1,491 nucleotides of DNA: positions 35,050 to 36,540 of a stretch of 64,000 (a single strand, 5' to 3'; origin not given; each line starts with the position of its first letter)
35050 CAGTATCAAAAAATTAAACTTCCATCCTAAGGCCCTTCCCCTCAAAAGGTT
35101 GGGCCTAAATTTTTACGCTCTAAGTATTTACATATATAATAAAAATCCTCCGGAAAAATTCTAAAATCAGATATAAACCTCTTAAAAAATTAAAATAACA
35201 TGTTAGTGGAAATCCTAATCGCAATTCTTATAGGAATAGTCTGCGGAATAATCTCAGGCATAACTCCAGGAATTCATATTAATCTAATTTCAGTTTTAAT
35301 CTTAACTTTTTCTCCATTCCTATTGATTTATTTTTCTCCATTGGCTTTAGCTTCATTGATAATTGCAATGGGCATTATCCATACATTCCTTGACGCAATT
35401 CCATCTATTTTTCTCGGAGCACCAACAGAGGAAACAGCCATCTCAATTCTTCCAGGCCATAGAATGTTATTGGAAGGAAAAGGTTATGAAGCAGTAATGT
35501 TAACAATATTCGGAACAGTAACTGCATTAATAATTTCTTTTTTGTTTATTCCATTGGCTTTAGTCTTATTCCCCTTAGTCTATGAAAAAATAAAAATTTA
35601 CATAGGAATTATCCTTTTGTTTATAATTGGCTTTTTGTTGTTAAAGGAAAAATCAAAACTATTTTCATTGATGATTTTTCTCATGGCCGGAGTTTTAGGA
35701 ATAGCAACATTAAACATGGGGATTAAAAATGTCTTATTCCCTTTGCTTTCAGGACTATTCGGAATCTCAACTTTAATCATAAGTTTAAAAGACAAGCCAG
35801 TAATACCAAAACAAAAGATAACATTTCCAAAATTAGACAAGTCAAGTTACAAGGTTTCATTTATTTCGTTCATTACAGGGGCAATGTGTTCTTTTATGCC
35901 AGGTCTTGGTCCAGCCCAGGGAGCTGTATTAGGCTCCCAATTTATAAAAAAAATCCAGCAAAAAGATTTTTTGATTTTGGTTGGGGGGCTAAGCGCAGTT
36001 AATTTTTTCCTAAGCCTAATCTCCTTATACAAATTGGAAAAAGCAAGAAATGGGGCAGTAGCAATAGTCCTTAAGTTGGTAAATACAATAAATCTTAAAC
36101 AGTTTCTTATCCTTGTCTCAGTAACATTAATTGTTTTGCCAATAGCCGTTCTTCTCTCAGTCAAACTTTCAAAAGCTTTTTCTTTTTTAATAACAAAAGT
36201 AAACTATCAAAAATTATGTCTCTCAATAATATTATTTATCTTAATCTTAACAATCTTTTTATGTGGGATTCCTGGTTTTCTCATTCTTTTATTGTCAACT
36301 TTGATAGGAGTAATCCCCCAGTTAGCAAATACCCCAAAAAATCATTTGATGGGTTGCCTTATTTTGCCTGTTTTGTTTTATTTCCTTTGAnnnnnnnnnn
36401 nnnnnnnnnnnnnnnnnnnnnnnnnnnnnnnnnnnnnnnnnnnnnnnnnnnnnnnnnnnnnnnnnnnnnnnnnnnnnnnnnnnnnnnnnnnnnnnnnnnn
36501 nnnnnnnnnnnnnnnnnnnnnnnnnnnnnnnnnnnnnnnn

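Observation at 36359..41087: Giant Cys-rich Kelch-propeller surface protein co-encoded with a pilin-like protein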

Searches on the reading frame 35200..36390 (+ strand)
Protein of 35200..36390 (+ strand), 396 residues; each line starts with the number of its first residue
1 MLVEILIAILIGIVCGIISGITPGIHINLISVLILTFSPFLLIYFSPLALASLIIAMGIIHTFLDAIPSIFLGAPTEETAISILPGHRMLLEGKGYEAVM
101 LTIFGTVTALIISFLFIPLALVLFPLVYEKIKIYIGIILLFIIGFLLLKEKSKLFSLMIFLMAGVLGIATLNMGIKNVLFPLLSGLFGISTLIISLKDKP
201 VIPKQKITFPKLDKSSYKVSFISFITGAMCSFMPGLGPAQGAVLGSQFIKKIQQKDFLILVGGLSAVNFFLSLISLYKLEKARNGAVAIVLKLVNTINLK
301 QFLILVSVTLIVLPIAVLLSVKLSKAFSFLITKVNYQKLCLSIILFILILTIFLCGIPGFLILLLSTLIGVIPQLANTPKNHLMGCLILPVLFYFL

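Call 3: search_protein_families(library=pfam, proteins=[window:35200-36390:+], max_evalue=1)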
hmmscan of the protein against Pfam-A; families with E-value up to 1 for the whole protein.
window:35200-36390:+ (396 aa): 1 family
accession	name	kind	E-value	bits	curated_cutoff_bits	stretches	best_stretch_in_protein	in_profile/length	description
PF01970.21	TctA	-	1e-44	153.3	28.9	1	6-384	1-422/423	Tripartite tricarboxylate transporter TctA family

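Call 4: search_protein_families(library=ncbifam, proteins=[window:35200-36390:+], max_evalue=1)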
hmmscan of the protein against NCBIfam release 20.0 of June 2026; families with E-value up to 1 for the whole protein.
window:35200-36390:+ (396 aa): 0 families
